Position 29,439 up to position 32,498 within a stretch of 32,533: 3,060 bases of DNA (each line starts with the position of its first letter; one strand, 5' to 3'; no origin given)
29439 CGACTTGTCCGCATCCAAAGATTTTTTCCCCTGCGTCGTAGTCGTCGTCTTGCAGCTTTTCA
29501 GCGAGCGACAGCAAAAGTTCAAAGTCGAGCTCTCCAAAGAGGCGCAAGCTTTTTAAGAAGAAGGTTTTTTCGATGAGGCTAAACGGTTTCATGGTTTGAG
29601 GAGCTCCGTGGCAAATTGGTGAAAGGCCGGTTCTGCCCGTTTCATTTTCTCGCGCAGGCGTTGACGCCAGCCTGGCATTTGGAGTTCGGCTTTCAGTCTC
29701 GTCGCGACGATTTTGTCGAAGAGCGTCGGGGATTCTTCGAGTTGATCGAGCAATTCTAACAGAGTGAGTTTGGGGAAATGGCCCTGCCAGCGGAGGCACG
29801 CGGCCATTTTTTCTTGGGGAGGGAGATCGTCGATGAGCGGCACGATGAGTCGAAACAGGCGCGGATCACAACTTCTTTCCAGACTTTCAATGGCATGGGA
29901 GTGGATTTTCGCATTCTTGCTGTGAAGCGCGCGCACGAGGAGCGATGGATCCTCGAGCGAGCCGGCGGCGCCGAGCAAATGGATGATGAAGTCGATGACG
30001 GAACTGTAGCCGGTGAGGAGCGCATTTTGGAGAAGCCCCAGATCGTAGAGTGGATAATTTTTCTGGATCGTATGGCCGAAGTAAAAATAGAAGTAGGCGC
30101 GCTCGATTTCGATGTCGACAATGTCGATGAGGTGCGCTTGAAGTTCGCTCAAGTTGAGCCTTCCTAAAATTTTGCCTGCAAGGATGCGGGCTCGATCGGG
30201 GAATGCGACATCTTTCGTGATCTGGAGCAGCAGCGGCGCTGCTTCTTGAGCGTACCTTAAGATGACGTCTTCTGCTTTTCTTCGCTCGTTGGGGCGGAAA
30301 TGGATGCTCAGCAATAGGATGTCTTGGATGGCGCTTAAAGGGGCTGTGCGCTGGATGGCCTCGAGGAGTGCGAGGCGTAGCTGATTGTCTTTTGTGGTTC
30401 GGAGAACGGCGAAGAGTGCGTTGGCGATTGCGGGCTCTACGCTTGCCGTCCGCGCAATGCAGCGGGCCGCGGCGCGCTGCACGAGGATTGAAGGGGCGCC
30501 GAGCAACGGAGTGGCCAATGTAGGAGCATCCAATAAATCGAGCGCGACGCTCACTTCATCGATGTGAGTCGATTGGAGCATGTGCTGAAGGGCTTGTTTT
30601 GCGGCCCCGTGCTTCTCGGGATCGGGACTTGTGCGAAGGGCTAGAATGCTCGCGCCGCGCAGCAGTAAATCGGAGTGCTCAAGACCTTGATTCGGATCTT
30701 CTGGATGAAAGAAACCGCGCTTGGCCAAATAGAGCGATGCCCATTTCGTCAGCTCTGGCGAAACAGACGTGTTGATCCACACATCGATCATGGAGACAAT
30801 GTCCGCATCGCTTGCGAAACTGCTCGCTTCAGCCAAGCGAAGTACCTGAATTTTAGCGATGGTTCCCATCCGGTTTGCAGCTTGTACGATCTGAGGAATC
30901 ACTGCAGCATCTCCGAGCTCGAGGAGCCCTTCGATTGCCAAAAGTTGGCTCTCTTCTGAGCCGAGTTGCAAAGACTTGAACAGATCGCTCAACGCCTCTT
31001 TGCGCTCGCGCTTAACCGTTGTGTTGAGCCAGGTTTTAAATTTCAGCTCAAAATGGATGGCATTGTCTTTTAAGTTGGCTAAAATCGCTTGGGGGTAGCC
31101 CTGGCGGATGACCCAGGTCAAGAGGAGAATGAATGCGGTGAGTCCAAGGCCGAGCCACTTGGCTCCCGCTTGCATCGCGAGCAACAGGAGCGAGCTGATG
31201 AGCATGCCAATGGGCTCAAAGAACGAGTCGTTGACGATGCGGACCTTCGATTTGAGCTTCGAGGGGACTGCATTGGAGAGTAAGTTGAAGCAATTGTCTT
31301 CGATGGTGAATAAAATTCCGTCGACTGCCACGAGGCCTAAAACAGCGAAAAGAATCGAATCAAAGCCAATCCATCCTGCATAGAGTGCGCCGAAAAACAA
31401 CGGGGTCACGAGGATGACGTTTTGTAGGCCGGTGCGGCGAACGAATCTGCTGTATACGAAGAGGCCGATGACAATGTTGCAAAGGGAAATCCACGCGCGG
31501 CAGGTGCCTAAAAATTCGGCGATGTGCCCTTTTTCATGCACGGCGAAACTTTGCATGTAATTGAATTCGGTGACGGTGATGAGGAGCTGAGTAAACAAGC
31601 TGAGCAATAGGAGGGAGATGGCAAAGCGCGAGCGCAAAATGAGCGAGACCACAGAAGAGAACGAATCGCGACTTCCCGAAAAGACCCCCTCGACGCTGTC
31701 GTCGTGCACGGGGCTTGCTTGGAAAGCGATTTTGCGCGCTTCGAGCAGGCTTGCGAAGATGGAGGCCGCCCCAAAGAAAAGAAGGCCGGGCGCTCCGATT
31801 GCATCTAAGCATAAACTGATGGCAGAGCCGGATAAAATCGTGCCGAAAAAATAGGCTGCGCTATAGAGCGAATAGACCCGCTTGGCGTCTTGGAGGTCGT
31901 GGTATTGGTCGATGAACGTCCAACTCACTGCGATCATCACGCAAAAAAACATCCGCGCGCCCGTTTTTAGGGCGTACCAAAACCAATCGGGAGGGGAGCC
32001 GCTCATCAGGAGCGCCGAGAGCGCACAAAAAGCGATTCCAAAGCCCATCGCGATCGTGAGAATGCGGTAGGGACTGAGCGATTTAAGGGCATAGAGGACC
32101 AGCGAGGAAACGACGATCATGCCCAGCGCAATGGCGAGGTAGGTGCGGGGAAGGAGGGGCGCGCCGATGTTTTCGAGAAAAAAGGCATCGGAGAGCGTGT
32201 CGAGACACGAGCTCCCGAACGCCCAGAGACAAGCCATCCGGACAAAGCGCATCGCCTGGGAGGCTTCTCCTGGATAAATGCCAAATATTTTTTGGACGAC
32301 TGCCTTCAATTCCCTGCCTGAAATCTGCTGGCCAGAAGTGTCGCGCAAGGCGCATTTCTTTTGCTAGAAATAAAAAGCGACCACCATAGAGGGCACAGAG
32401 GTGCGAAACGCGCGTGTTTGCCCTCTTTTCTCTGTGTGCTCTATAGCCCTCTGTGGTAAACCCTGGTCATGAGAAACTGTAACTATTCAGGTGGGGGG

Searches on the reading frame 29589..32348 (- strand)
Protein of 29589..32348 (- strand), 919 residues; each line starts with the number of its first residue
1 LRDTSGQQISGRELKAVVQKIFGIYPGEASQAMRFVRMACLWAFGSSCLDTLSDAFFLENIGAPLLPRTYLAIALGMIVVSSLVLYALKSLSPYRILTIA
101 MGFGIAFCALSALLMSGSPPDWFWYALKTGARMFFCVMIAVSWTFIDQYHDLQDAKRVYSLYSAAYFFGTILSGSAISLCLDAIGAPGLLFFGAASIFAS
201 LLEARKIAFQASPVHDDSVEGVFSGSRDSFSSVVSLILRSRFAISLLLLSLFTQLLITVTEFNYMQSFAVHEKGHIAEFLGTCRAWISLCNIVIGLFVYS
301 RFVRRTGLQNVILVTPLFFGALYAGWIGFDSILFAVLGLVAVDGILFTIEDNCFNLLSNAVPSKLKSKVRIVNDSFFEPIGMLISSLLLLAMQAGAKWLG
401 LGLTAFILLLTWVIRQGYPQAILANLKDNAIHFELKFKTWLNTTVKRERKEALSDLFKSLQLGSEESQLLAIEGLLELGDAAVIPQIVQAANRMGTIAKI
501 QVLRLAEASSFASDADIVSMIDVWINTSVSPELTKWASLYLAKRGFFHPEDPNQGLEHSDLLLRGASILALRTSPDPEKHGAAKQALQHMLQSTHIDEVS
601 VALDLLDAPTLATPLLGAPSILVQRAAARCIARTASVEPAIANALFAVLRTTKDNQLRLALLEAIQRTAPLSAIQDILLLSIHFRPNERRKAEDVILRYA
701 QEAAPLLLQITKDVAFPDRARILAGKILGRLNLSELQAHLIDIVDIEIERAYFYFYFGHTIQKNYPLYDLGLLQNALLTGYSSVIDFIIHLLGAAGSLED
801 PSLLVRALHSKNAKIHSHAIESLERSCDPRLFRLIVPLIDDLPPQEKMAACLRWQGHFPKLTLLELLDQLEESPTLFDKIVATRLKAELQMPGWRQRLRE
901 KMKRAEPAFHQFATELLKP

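Call 91: search_protein_families(library=pfam, proteins=[window:29589-32348:-], max_evalue=0.001)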
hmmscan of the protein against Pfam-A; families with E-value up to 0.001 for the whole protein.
window:29589-32348:- (919 aa): 1 family
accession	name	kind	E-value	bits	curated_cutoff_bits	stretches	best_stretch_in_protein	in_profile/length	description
PF13646.12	HEAT_2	-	1.9e-05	25.3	27.7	0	615-674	8-64/88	HEAT repeats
